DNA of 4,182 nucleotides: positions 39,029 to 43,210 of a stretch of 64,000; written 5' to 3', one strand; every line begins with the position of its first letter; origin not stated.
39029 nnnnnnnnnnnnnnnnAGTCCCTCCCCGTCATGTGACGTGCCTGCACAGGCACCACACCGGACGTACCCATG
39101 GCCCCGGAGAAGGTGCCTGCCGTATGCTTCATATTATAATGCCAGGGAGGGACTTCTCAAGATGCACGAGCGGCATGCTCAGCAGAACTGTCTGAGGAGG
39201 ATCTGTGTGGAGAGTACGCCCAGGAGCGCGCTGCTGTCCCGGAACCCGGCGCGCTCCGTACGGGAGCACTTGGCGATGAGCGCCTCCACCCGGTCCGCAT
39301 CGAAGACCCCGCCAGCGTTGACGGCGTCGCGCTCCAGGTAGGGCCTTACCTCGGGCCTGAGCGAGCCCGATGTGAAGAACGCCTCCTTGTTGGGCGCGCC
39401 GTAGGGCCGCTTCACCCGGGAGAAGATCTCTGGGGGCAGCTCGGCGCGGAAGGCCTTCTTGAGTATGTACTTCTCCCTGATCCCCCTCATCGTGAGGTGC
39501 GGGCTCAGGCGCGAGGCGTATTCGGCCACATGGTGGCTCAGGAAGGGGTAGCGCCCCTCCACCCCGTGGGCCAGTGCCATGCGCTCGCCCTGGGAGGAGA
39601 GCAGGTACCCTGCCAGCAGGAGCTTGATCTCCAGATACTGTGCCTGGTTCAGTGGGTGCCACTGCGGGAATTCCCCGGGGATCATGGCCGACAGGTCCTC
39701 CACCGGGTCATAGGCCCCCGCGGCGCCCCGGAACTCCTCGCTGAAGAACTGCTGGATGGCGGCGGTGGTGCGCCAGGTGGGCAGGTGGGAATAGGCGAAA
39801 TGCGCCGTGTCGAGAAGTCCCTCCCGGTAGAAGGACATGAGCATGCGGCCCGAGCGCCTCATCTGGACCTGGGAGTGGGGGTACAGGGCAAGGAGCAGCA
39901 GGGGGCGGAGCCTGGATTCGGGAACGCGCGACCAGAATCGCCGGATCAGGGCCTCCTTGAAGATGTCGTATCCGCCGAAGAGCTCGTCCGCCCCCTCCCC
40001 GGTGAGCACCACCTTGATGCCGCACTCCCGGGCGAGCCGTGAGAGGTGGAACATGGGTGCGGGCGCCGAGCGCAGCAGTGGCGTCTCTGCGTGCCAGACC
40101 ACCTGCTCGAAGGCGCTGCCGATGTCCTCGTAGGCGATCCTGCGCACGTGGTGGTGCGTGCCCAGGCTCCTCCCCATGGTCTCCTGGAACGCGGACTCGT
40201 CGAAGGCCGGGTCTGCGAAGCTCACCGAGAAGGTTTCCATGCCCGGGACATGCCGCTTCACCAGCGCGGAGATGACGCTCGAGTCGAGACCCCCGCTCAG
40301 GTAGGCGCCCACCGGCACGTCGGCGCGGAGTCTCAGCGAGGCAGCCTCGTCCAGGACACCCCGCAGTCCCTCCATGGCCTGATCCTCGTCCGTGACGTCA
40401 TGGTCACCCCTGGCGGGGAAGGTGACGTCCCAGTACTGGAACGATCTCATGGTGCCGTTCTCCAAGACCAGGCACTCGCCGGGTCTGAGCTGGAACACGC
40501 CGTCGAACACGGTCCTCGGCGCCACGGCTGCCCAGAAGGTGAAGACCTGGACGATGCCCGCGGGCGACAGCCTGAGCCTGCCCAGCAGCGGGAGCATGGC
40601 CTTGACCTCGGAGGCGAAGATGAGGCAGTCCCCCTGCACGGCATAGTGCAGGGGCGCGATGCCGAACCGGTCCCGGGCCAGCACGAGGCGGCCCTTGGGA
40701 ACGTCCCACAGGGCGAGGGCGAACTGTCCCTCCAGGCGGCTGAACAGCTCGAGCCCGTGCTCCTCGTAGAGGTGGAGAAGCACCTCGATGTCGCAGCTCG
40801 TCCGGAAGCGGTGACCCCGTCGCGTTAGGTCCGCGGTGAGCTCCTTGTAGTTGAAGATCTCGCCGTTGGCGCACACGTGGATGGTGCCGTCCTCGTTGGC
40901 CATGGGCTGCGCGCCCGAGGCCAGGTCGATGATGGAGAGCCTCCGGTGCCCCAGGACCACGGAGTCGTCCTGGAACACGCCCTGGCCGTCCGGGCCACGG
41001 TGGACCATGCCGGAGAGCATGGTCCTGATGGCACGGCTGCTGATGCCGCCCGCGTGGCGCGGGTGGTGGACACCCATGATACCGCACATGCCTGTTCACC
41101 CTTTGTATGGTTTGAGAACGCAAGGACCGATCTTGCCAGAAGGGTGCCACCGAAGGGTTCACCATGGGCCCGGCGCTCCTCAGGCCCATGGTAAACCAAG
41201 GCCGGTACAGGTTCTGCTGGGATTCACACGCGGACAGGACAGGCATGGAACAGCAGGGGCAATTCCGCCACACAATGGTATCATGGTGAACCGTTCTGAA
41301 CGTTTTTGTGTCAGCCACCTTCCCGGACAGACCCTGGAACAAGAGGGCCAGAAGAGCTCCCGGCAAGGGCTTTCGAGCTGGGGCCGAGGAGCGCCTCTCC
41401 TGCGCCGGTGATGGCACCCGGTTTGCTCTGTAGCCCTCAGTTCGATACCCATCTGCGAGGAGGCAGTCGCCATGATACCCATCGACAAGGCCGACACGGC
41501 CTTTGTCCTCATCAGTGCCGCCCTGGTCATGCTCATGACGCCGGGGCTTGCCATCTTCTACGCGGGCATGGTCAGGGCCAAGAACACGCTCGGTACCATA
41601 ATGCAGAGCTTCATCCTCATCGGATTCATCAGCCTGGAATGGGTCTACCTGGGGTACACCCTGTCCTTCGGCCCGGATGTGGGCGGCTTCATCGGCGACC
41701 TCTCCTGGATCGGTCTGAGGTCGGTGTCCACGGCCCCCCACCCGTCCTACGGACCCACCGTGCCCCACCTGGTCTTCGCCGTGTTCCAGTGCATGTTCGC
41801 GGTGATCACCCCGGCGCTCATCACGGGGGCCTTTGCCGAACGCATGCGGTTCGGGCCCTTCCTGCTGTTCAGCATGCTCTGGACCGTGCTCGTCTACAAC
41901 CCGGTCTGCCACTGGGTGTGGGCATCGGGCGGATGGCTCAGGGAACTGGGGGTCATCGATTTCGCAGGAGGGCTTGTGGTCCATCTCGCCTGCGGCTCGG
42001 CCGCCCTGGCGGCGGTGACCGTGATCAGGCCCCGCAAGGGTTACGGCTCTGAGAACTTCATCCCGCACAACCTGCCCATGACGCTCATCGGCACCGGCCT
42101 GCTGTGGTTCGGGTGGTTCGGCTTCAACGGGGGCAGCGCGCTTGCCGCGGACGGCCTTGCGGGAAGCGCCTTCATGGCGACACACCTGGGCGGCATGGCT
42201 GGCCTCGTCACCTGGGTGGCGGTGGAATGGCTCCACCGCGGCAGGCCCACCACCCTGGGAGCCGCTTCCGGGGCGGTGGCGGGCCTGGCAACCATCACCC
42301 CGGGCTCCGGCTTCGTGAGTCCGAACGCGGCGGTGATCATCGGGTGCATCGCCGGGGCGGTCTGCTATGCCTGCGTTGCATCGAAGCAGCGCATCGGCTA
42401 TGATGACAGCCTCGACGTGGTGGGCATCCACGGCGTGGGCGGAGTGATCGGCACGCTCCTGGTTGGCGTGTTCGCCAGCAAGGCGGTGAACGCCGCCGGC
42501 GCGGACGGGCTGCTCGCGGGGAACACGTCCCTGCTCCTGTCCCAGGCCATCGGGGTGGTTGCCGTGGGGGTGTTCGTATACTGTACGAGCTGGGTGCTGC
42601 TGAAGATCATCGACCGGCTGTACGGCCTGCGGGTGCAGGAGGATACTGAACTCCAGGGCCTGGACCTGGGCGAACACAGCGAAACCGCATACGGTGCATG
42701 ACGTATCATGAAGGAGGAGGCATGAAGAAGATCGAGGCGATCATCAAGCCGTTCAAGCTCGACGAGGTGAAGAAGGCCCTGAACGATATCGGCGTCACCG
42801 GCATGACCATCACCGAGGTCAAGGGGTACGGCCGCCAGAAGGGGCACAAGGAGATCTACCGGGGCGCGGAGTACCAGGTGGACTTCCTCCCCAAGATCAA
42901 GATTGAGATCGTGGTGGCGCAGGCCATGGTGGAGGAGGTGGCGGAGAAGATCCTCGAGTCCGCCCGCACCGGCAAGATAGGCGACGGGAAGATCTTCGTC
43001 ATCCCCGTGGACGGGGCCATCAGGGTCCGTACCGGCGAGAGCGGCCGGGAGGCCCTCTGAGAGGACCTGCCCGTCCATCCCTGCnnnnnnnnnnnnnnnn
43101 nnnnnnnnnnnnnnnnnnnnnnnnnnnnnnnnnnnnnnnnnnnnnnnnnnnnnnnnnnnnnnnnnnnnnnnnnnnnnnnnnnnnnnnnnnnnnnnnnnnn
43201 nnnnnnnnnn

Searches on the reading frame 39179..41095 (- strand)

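Call 41: search_protein_families(library=pfam, proteins=[window:39179-41095:-], max_evalue=0.00001)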
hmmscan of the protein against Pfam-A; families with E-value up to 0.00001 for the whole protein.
window:39179-41095:- (638 aa): 3 families
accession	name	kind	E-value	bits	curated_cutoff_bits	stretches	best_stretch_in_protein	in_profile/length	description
PF00733.27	Asn_synthase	-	5.9e-86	289.7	21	1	244-631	2-350/354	Asparagine synthase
PF13537.11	GATase_7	-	2.1e-43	147.7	25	1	50-168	1-122/123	Glutamine amidotransferase domain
PF13522.11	GATase_6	-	2.1e-38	131.7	27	1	35-163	1-130/130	Glutamine amidotransferase domain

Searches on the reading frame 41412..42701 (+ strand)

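Call 35: search_protein_families(library=pfam, proteins=[window:41412-42701:+], max_evalue=0.00001)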
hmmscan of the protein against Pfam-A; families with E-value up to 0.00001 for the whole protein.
window:41412-42701:+ (429 aa): 1 family
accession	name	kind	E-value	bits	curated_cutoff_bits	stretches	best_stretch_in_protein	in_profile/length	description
PF00909.26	Ammonium_transp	-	5.7e-124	414.3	23.2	1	30-427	1-399/399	Ammonium Transporter Family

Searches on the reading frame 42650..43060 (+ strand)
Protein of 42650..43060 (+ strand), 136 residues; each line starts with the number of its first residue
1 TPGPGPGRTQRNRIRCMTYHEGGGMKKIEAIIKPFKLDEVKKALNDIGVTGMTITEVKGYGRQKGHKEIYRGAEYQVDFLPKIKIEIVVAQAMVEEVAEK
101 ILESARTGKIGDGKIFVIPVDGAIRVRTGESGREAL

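Call 35: search_protein_families(library=pfam, proteins=[window:42650-43060:+], max_evalue=0.00001)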
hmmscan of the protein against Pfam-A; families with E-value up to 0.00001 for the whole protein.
window:42650-43060:+ (136 aa): 1 family
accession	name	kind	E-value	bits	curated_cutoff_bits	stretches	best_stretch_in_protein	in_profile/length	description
PF00543.27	P-II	-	5.7e-34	117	25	1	25-130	1-102/102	Nitrogen regulatory protein P-II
